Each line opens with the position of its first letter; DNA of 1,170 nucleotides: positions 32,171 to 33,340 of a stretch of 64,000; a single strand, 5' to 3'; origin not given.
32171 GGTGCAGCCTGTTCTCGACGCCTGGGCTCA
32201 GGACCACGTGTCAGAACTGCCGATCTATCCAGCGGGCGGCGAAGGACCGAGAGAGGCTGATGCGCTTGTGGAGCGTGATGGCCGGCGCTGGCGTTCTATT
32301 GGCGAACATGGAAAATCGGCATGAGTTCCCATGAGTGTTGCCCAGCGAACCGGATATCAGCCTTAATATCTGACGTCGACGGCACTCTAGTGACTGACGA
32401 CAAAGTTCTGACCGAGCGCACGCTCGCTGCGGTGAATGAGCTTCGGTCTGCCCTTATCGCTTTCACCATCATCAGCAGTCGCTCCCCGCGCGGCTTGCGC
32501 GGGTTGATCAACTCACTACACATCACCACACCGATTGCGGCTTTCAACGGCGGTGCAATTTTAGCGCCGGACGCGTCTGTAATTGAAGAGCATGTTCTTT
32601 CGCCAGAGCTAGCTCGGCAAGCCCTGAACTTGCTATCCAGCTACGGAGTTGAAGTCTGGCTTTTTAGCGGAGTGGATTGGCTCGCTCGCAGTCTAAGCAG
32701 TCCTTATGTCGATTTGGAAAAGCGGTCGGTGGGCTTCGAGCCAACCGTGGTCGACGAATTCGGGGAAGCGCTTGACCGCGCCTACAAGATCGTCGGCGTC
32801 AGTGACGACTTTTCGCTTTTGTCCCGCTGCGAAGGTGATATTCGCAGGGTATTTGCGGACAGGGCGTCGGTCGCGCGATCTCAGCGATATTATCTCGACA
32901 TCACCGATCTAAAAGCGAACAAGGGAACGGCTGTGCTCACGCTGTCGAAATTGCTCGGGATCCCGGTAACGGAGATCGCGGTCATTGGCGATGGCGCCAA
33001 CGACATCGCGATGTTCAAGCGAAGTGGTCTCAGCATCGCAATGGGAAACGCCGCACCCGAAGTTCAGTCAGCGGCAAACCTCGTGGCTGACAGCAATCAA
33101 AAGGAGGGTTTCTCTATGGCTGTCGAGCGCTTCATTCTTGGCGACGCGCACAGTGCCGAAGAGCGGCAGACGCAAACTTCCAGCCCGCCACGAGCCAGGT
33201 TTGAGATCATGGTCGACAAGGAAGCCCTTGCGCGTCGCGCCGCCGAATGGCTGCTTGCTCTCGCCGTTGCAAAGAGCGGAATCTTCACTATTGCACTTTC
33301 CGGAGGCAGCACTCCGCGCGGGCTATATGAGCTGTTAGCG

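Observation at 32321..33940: Gene fusion of a Cof-type HAD phosphatase with 6-phosphogluconolactonase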

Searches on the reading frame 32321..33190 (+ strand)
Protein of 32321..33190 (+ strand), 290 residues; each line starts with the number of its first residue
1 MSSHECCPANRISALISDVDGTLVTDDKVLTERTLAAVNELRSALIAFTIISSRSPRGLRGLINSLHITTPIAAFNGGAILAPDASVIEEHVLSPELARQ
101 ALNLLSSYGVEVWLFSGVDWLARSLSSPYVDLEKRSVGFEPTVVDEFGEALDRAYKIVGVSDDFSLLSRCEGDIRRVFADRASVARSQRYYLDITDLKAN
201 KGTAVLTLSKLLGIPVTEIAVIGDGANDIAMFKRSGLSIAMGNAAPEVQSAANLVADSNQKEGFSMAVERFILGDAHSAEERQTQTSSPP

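Call 26: search_solved_structures(query=window:32321-33190:+, max_evalue=1e-10, show_alignments=2)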
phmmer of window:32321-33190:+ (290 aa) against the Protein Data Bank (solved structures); distinct sequences matched with E-value up to 1e-10: 8.
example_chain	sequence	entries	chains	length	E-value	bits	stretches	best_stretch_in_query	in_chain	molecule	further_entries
1rkq_A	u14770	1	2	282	3.5e-26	95.8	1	13-278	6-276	Hypothetical protein yidA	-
3mpo_A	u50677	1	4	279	1.3e-20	77.5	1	13-278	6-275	Predicted hydrolase of the HAD superfamily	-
3niw_A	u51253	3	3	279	1.5e-20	77.3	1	14-277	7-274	Haloacid dehalogenase-like hydrolase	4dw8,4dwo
1nf2_A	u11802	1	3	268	9.6e-17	64.8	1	15-271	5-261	phosphatase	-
1nrw_A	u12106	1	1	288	3e-15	59.9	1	172-266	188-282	hypothetical protein, haloacid dehalogenase-like hydrolase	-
3r4c_A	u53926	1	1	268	4.7e-15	59.3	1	10-271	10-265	Hydrolase, haloacid dehalogenase-like hydrolase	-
2pq0_A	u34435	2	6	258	9.5e-12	48.5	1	16-267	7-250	Hypothetical conserved protein GK1056 | Hypothetical conserved protein, GK1056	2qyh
3l7y_A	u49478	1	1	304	2.6e-11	47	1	12-272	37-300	Putative uncharacterized protein smu.1108c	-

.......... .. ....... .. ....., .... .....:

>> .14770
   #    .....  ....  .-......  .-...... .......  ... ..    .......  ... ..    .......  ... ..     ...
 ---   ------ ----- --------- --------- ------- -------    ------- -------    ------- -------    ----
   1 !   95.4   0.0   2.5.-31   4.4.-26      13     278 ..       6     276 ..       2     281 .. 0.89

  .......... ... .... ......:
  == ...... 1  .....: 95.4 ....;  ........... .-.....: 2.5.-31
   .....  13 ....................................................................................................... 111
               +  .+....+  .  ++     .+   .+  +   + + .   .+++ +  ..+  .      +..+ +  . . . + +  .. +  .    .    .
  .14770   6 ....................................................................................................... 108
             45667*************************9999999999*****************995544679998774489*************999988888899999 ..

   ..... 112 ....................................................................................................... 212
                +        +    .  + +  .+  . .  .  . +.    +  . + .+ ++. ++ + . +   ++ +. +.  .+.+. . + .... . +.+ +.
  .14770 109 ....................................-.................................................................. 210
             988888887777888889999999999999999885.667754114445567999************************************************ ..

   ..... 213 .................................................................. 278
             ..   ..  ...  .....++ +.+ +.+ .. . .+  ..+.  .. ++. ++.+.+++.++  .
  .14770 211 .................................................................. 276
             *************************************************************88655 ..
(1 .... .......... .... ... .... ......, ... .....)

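Call 55: find_related_loci(query=A3, collection=metagenome_contigs, flank=10000)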
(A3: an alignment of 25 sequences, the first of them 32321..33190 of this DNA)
Query A3 (290 aa) in metagenome_contigs; peptide patterns used: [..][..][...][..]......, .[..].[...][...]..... (x = any residue, [..] = any of these).
600 stretches matched a pattern (row limit reached: there are more); 567 encode a relative of the query (tblastn E <= 1e-3); the best 80 are kept; 80 distinct loci.
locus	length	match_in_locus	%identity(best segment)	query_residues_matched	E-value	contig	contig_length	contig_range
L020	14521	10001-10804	62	11-278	4e-105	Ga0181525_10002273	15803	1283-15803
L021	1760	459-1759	60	8-274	2e-110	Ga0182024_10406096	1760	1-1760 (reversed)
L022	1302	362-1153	62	11-274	3e-111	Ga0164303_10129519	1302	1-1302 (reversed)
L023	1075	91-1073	58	1-280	2e-110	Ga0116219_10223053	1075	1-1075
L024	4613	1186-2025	58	8-286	1e-99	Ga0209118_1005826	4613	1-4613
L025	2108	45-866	58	1-273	4e-104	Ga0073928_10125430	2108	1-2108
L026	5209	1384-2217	57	1-278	2e-98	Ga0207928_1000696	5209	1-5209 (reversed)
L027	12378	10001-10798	58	10-275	2e-98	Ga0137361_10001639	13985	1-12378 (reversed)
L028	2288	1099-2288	58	2-278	5e-101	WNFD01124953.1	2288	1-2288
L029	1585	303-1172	53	1-290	7e-100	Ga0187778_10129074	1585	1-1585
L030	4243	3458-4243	58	8-269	5e-94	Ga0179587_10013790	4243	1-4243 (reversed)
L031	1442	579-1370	54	10-273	3e-99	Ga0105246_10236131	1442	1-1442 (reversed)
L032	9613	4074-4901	53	12-287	4e-92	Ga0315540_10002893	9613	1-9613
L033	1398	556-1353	53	9-274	1e-97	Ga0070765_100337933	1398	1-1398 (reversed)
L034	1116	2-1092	53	10-282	2e-98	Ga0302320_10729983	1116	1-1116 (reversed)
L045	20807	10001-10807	50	5-273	8e-86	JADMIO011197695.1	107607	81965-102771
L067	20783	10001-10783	53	12-273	1e-82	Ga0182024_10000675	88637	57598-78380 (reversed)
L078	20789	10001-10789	48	12-273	6e-82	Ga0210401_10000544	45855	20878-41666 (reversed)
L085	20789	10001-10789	50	12-274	2e-81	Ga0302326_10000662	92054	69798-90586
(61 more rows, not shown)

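Call 61: search_protein_families(library=pfam, proteins=[L045:8768-9814:-, L045:6386-8755:-, L045:11150-13960:-, L067:8316-9980:+, L067:10867-12090:-, L078:9097-9924:+, L078:10848-12188:+, L085:8208-9110:+, L085:11035-12018:-, L085:7180-8211:+], max_evalue=0.00001)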
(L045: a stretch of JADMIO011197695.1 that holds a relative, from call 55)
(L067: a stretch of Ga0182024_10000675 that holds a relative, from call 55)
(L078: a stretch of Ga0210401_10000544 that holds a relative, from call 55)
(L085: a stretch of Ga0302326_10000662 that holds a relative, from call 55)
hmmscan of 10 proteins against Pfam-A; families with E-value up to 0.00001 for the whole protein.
L045:8768-9814:- (348 aa): 1 family
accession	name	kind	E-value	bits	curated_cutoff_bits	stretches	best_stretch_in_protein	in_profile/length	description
PF01791.15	DeoC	-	7.5e-20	72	23.8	1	82-295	2-204/229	DeoC/LacD family aldolase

L045:6386-8755:- (789 aa): 2 families
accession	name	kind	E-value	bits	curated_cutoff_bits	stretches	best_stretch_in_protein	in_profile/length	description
PF00171.27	Aldedh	-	8.9e-201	667.8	23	2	44-484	4-458/461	Aldehyde dehydrogenase family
PF07368.16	DUF1487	-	1.5e-07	31.6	23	0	272-326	9-61/215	Protein of unknown function (DUF1487)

L045:11150-13960:- (936 aa): 4 families
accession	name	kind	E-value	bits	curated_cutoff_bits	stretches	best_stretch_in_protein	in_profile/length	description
PF00476.26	DNA_pol_A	-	8e-160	532.4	34.3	1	556-933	2-380/381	DNA polymerase family A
PF02739.22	5_3_exonuc_N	-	2.3e-54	183.9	34.3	2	116-223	56-162/164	5'-3' exonuclease, N-terminal resolvase-like domain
PF01367.25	5_3_exonuc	-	2.5e-30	105.3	40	1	226-320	1-95/97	5'-3' exonuclease, C-terminal SAM fold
PF22619.2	DNA_polI_exo1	-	1.3e-12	48.1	27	1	418-496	21-100/140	DNA polymerase I, ribonuclease H-like domain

L067:8316-9980:+ (554 aa): 1 family
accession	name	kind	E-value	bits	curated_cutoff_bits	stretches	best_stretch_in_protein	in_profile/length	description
PF00342.24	PGI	-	9.7e-213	707.6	22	1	61-544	1-486/486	Phosphoglucose isomerase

L067:10867-12090:- (407 aa): 1 family
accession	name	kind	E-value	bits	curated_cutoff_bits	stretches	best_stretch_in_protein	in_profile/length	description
PF00999.27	Na_H_Exchanger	-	2.3e-37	129.2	26.2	1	28-372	3-365/375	Sodium/hydrogen exchanger, transmembrane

L078:9097-9924:+ (275 aa): 4 families
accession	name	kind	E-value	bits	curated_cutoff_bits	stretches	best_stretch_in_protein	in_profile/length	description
PF13561.12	adh_short_C2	-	1.1e-66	225.3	27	1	34-268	5-235/236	Enoyl-(Acyl carrier protein) reductase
PF00106.31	adh_short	-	6.6e-60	202.4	26.6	1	26-218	1-191/195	short chain dehydrogenase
PF23441.1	SDR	-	3e-12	46.9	27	1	20-268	2-255/258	SDR-like rossmann domain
PF08659.16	KR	-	1.7e-10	41.5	22.6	1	29-176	4-149/180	KR domain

L078:10848-12188:+ (446 aa): 1 family
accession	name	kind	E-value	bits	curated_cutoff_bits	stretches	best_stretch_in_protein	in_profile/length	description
PF07690.21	MFS_1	-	1.6e-23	83.6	33.4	1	48-394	9-338/347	Major Facilitator Superfamily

L085:8208-9110:+ (300 aa): 3 families
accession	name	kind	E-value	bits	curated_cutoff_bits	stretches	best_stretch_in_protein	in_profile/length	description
PF03446.21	NAD_binding_2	-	2.2e-48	164.7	21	1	2-161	1-160/161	NAD binding domain of 6-phosphogluconate dehydrogenase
PF14833.11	NAD_binding_11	-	7.3e-23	81.6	30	1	164-284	1-121/122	NAD-binding of NADP-dependent 3-hydroxyisobutyrate dehydrogenase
PF03807.23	F420_oxidored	-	4.7e-06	27.5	21.6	1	2-62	1-65/94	NADP oxidoreductase coenzyme F420-dependent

L085:11035-12018:- (327 aa): 2 families
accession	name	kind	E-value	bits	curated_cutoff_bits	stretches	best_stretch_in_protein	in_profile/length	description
PF01300.24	Sua5_yciO_yrdC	-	2.1e-62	210.2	25.1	1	10-185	2-178/178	Telomere recombination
PF03481.19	Sua5_C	-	1.7e-20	74.4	22.9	1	187-322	1-134/136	Threonylcarbamoyl-AMP synthase, C-terminal domain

L085:7180-8211:+ (343 aa): 1 family
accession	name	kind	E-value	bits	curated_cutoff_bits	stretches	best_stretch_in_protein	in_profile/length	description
PF00248.27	Aldo_ket_red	-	9.5e-81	271.5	24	1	36-335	2-289/291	Aldo/keto reductase family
